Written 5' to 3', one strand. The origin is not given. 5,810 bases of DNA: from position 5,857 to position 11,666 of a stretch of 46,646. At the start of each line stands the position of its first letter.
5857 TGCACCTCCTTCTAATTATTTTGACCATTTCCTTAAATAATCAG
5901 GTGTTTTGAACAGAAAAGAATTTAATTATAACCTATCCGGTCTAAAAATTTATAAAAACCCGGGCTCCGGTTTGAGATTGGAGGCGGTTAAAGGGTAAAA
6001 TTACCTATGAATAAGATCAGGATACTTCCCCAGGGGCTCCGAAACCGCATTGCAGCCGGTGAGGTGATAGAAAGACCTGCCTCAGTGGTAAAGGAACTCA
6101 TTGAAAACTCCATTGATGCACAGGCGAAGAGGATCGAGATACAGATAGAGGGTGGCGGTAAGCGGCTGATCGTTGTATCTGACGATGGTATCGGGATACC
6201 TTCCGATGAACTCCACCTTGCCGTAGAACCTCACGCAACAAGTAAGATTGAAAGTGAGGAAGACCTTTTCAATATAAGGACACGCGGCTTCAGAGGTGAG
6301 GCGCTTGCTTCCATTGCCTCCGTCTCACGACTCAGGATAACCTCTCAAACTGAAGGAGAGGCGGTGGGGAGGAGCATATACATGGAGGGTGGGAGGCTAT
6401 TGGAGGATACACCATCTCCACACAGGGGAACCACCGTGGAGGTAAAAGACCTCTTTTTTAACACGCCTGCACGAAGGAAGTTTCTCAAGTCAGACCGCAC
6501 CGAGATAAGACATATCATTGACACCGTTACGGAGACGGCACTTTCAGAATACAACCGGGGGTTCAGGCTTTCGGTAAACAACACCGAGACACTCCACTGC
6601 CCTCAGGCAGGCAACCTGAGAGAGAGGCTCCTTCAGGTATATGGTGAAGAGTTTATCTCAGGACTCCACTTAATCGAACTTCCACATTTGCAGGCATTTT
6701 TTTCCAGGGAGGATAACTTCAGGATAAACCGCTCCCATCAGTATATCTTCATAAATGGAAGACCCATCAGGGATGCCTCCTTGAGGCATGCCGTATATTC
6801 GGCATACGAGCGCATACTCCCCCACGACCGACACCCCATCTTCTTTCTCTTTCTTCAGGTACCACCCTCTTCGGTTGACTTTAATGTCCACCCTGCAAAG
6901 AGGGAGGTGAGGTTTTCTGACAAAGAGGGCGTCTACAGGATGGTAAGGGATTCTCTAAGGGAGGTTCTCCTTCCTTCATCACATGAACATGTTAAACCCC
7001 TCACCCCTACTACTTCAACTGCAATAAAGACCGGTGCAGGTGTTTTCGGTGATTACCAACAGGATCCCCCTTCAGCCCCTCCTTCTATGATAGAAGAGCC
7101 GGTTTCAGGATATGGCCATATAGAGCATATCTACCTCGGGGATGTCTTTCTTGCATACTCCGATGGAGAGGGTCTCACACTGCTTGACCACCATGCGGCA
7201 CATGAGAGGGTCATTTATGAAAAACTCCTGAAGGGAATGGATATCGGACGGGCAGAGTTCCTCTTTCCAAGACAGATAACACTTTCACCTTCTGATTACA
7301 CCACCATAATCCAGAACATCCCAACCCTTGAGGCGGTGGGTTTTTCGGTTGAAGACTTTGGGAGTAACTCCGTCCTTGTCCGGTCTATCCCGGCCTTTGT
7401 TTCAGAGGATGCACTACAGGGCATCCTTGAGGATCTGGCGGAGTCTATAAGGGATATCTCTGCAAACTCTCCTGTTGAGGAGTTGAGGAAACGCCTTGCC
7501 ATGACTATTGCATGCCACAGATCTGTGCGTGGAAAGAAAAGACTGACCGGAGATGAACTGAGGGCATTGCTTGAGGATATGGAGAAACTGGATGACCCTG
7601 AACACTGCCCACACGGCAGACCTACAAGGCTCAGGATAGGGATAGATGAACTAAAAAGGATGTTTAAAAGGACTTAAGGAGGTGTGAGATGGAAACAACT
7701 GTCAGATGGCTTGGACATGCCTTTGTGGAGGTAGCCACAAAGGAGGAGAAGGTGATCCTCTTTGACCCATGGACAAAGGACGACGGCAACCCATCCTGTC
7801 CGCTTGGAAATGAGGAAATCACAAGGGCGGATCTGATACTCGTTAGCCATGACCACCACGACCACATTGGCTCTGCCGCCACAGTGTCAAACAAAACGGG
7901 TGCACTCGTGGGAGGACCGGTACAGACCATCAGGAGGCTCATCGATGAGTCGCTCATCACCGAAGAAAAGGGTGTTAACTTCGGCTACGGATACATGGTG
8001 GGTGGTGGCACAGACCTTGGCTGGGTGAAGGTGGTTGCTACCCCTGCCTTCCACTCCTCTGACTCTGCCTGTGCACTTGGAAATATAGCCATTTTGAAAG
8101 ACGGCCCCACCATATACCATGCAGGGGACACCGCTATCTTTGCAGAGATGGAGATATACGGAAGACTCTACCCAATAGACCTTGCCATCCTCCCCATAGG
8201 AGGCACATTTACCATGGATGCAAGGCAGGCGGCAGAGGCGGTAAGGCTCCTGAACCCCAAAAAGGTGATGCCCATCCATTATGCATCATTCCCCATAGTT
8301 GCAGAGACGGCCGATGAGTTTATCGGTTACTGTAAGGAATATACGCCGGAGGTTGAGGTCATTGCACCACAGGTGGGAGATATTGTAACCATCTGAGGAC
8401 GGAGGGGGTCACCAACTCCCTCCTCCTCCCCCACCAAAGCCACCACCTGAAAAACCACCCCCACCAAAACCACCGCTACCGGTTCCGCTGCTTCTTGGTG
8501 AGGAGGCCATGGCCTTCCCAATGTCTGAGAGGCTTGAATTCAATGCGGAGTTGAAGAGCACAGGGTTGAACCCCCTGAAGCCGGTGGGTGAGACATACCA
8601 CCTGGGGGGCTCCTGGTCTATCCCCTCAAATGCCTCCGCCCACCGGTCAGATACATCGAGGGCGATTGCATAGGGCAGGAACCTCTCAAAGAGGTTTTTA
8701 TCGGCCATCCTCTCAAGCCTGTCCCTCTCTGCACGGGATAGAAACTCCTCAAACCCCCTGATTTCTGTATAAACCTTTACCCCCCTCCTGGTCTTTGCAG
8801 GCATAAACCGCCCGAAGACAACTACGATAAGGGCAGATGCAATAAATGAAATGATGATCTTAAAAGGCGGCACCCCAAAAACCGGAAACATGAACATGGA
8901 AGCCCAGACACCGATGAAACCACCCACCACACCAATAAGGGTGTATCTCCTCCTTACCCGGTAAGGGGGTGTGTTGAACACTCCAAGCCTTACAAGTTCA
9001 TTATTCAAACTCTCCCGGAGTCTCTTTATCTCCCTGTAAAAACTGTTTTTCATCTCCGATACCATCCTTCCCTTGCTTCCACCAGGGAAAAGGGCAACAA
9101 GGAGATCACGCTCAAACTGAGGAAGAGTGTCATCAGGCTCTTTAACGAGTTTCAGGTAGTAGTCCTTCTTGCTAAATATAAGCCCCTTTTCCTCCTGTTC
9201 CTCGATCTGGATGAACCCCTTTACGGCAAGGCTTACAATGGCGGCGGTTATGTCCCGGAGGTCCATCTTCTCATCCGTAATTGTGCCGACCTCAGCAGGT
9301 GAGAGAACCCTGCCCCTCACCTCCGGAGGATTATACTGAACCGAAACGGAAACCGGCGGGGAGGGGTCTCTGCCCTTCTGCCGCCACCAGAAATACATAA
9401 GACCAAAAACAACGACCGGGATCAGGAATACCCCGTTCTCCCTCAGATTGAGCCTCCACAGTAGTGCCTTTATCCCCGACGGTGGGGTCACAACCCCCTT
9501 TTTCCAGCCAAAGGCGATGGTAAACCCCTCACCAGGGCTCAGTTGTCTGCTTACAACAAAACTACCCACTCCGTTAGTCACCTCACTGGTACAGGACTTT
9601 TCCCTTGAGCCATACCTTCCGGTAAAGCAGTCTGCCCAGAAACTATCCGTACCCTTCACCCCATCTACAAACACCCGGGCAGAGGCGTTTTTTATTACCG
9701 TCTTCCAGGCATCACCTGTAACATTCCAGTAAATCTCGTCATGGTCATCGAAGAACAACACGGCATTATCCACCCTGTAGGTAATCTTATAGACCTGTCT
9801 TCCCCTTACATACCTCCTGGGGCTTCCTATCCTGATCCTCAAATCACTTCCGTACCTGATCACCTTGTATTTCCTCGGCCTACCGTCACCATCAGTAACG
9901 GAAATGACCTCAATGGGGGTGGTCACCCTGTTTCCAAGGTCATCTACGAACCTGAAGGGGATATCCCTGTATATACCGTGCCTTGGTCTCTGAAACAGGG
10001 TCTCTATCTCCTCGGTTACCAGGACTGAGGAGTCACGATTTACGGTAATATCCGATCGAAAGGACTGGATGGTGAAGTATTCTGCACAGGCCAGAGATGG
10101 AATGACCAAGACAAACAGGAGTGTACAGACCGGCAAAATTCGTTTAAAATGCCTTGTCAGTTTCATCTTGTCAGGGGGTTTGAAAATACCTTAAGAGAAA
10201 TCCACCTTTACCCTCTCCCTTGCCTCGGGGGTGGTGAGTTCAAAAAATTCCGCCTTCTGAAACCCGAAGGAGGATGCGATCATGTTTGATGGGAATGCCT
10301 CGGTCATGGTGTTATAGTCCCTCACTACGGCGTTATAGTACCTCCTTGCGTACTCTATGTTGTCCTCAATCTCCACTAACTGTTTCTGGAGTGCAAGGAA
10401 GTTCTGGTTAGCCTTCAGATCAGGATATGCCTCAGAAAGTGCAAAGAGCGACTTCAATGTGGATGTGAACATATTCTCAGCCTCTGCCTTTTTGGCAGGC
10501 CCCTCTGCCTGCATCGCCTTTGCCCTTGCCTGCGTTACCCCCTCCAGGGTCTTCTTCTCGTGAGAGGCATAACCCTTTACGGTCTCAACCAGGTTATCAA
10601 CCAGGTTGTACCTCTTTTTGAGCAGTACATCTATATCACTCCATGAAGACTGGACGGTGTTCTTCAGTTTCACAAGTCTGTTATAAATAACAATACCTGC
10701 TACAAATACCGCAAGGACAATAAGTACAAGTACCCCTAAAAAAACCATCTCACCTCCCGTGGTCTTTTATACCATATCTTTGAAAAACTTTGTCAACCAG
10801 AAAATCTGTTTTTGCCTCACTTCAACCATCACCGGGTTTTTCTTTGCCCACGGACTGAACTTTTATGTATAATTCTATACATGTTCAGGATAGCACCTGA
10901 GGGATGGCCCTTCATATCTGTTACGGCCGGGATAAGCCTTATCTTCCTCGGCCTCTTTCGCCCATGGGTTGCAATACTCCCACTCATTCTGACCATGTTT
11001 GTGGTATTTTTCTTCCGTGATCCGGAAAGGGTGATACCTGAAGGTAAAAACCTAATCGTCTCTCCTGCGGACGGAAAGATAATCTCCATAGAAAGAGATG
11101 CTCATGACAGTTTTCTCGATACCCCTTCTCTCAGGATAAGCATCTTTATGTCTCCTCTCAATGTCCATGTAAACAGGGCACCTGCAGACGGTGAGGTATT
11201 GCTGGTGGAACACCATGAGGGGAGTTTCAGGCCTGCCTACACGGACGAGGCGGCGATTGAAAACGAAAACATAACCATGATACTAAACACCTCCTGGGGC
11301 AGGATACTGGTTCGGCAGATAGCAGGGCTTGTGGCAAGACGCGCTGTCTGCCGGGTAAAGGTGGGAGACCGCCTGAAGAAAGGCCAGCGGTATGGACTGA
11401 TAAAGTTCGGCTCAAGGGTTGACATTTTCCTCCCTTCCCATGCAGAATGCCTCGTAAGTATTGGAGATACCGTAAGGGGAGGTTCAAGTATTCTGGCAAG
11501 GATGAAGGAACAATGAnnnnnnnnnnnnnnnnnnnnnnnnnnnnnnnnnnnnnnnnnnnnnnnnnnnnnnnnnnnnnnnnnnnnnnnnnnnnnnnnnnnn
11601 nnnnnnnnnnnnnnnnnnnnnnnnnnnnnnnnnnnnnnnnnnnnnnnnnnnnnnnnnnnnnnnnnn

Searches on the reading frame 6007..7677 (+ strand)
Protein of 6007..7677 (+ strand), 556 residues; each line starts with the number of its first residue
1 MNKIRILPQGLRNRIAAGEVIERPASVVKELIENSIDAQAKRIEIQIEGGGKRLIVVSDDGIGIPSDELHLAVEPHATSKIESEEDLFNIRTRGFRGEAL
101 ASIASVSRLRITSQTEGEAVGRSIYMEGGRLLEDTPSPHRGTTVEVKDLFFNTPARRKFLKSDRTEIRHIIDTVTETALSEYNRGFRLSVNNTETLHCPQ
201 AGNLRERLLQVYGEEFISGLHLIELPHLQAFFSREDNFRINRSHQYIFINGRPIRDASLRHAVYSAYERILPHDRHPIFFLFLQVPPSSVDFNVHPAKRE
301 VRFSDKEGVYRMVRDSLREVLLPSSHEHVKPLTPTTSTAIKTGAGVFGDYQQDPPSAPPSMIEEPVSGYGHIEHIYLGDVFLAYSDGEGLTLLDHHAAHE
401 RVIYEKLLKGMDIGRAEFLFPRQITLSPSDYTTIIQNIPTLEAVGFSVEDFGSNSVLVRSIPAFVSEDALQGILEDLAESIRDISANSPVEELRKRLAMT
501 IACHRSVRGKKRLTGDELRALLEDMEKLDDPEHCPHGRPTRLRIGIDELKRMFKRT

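Call 8: search_protein_families(library=pfam, proteins=[window:6007-7677:+], max_evalue=0.0001)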
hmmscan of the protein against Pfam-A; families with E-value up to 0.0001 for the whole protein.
window:6007-7677:+ (556 aa): 4 families
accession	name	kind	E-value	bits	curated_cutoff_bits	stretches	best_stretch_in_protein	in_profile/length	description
PF01119.25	DNA_mis_repair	-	2.1e-32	111.7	26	1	210-321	3-118/119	DNA mismatch repair protein, C-terminal domain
PF08676.16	MutL_C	-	3.3e-30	105.1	25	1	379-513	6-142/142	MutL C terminal dimerisation domain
PF13589.12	HATPase_c_3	-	4e-14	53.3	25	1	25-119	4-98/137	Histidine kinase-, DNA gyrase B-, and HSP90-like ATPase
PF02518.31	HATPase_c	-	5.7e-10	40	26.4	1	22-146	4-105/111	Histidine kinase-, DNA gyrase B-, and HSP90-like ATPase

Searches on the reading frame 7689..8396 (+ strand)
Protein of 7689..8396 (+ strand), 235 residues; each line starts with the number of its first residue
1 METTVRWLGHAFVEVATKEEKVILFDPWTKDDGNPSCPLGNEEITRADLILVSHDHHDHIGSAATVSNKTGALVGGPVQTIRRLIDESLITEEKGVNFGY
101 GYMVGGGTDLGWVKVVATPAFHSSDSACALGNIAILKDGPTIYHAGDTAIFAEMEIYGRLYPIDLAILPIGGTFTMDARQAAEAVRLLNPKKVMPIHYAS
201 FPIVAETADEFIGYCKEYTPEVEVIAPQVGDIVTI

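Call 8: search_protein_families(library=pfam, proteins=[window:7689-8396:+], max_evalue=0.0001)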
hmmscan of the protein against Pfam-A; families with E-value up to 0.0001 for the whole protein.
window:7689-8396:+ (235 aa): 3 families
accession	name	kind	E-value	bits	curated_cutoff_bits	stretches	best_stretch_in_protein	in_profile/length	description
PF12706.13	Lactamase_B_2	-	4.6e-21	75.8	27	1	23-198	3-200/200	Beta-lactamase superfamily domain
PF13483.12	Lactamase_B_3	-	5.6e-20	72.4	24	1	5-197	2-160/160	Beta-lactamase superfamily domain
PF00753.33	Lactamase_B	-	1.6e-05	25.4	22.7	1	41-169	38-162/196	Metallo-beta-lactamase superfamily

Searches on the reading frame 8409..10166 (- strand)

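Call 8: search_protein_families(library=pfam, proteins=[window:8409-10166:-], max_evalue=0.0001)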
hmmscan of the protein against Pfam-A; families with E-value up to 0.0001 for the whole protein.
window:8409-10166:- (585 aa): 2 families
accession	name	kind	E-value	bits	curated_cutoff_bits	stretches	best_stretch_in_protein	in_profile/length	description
PF20990.2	DUF2207_C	-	1.6e-41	143.1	33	1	288-513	12-247/247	Predicted membrane protein (DUF2207) C-terminal domain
PF09972.14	DUF2207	-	7.5e-27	95.1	24.4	1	32-221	1-172/172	Predicted membrane protein (DUF2207) N-terminal domain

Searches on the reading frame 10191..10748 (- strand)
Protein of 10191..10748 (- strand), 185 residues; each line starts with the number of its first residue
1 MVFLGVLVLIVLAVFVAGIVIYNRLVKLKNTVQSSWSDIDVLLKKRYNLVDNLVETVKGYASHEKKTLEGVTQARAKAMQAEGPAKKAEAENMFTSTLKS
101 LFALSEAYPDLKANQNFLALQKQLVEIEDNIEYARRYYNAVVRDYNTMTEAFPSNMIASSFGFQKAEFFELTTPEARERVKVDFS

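Call 8: search_protein_families(library=pfam, proteins=[window:10191-10748:-], max_evalue=0.0001)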
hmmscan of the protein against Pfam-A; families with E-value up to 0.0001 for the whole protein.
window:10191-10748:- (185 aa): 1 family
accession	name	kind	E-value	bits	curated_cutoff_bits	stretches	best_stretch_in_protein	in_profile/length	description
PF04011.17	LemA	-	2e-59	200.1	26.2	1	35-184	1-149/149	LemA family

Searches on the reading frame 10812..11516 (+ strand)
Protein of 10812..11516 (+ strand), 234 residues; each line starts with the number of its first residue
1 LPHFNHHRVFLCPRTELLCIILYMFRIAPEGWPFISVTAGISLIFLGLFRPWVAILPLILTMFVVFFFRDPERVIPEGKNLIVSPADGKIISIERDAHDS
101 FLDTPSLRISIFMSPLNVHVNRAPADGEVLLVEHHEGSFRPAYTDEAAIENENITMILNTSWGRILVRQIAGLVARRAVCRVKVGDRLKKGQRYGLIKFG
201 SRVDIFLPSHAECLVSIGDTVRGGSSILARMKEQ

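Call 8: search_protein_families(library=pfam, proteins=[window:10812-11516:+], max_evalue=0.0001)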
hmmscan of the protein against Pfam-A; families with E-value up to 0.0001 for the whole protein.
window:10812-11516:+ (234 aa): 1 family
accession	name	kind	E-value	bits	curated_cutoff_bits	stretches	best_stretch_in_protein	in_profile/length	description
PF02666.20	PS_Dcarbxylase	-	4.6e-43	147.6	22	1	61-228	2-197/198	Phosphatidylserine decarboxylase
